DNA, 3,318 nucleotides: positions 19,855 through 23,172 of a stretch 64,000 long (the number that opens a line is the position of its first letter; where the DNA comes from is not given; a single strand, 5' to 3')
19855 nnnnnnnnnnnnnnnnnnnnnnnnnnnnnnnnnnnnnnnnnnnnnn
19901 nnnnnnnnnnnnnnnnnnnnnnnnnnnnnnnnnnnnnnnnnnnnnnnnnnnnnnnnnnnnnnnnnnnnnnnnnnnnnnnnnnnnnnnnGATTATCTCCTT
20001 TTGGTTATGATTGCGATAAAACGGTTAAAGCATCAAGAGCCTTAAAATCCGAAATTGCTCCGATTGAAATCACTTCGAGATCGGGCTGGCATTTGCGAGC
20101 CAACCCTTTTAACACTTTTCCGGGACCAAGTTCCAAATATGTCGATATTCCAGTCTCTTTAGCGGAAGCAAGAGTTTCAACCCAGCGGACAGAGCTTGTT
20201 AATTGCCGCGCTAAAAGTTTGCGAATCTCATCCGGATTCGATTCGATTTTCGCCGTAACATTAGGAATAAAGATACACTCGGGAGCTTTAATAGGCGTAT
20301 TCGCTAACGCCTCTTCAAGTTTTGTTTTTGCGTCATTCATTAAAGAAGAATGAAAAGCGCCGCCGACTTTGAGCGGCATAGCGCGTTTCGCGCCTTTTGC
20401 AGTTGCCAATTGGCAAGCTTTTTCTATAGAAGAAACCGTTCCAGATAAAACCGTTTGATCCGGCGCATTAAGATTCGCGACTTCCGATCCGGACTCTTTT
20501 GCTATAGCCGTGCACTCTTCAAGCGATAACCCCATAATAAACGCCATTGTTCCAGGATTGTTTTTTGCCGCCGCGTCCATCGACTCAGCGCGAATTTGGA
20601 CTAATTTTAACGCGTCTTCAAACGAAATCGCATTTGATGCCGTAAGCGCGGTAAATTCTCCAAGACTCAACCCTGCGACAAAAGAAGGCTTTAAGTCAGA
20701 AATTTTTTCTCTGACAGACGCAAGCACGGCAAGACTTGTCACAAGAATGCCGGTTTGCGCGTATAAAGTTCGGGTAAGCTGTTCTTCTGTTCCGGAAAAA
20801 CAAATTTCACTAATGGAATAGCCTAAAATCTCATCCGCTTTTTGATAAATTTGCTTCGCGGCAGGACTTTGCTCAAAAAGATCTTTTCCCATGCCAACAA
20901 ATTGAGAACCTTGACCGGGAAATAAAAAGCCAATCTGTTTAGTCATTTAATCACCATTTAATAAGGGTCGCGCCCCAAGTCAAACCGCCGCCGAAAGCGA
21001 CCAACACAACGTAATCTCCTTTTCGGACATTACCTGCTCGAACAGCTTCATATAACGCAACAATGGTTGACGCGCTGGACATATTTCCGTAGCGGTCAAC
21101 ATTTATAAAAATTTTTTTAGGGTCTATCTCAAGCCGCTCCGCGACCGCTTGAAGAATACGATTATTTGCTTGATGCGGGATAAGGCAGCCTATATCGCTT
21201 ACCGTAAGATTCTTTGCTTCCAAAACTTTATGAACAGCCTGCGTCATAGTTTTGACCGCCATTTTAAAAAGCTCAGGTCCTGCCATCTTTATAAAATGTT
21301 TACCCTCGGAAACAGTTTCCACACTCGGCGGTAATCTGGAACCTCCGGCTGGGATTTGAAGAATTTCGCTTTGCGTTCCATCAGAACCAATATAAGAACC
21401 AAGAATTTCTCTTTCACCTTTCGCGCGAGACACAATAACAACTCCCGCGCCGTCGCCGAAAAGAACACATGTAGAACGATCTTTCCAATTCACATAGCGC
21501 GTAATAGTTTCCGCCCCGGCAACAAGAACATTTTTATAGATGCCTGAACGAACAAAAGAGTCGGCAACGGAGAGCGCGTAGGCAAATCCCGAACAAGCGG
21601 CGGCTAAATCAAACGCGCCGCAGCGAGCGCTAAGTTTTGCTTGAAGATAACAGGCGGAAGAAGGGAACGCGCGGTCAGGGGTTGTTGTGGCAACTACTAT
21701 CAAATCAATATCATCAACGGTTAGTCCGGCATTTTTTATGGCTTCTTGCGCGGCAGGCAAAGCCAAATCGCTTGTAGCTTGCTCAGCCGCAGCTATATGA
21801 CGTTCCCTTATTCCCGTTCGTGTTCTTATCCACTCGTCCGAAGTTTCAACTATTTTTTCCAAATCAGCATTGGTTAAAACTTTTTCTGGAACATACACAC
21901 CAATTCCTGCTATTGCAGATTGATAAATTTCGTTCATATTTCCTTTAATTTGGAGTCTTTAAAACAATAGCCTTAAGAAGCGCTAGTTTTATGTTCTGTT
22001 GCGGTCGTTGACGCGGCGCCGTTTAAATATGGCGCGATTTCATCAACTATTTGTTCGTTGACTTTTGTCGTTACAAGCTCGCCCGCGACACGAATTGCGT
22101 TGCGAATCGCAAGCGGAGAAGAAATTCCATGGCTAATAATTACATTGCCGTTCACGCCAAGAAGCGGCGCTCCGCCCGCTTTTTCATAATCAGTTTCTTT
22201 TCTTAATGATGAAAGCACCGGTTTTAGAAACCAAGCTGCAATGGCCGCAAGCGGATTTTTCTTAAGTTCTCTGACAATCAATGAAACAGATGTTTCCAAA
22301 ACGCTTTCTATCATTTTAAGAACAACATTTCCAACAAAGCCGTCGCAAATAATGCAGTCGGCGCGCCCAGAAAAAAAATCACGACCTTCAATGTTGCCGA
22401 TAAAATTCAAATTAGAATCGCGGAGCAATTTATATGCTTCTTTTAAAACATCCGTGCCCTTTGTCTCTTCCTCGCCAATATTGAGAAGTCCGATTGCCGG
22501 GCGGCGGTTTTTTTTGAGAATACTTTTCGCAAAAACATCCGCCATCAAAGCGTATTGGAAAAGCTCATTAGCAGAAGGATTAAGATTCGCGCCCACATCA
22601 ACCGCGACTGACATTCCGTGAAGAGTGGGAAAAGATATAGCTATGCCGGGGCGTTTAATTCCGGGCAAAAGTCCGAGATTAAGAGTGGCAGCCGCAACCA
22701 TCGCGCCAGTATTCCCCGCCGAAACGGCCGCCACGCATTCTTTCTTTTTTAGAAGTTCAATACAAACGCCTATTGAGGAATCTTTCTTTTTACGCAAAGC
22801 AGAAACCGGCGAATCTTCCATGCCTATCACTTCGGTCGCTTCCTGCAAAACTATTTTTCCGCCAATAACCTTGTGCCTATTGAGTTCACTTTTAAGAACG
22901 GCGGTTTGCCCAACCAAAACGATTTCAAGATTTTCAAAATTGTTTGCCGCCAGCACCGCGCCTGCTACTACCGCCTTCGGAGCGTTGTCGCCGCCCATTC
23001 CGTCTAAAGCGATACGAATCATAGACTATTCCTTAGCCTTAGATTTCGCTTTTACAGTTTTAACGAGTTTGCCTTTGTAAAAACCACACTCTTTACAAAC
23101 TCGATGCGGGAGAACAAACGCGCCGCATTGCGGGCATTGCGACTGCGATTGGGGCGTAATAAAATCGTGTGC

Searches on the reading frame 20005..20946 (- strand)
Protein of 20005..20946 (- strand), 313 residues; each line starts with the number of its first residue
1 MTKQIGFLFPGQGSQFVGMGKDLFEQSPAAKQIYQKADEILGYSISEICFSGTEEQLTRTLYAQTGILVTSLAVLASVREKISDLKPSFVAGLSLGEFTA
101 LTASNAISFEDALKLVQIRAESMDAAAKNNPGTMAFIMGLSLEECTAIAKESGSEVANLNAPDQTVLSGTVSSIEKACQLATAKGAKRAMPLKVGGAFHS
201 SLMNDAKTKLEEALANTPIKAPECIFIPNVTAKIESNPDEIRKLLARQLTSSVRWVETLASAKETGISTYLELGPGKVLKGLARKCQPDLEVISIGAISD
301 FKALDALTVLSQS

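Call 73: search_protein_families(library=pfam, proteins=[window:20005-20946:-], max_evalue=0.00001)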
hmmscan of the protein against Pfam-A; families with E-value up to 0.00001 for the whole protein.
window:20005-20946:- (313 aa): 1 family
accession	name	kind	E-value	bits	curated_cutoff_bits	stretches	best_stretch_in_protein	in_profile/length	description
PF00698.26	Acyl_transf_1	-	3.8e-35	122.3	32.7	1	7-279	2-271/319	Acyl transferase domain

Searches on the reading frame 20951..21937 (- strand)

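Call 73: search_protein_families(library=pfam, proteins=[window:20951-21937:-], max_evalue=0.00001)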
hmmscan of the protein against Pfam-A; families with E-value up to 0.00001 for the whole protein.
window:20951-21937:- (328 aa): 3 families
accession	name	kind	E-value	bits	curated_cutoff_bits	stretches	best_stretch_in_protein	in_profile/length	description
PF08541.16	ACP_syn_III_C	-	1.6e-37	127.9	26.6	1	239-328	1-90/90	3-Oxoacyl-[acyl-carrier-protein (ACP)] synthase III C terminal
PF08545.16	ACP_syn_III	-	9.2e-31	106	24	1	109-187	1-80/80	3-Oxoacyl-[acyl-carrier-protein (ACP)] synthase III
PF00108.29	Thiolase_N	-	2.1e-06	27.7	26.4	0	40-148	8-118/260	Thiolase, N-terminal domain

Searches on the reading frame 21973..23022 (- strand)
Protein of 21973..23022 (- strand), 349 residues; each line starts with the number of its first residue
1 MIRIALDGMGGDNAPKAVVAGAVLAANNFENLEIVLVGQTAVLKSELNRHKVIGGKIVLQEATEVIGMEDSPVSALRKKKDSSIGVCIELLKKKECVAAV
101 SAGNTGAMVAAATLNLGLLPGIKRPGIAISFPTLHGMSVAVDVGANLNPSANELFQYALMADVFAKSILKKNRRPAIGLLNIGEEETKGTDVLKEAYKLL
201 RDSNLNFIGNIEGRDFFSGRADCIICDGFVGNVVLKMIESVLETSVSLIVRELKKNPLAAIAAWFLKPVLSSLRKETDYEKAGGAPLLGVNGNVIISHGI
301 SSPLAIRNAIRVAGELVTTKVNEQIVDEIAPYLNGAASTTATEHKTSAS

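Call 73: search_protein_families(library=pfam, proteins=[window:21973-23022:-], max_evalue=0.00001)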
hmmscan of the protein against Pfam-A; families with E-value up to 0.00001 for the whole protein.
window:21973-23022:- (349 aa): 1 family
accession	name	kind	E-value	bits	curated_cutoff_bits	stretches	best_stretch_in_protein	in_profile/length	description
PF02504.20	FA_synthesis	-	1.9e-98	330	29.1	1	2-323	1-323/324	Fatty acid synthesis protein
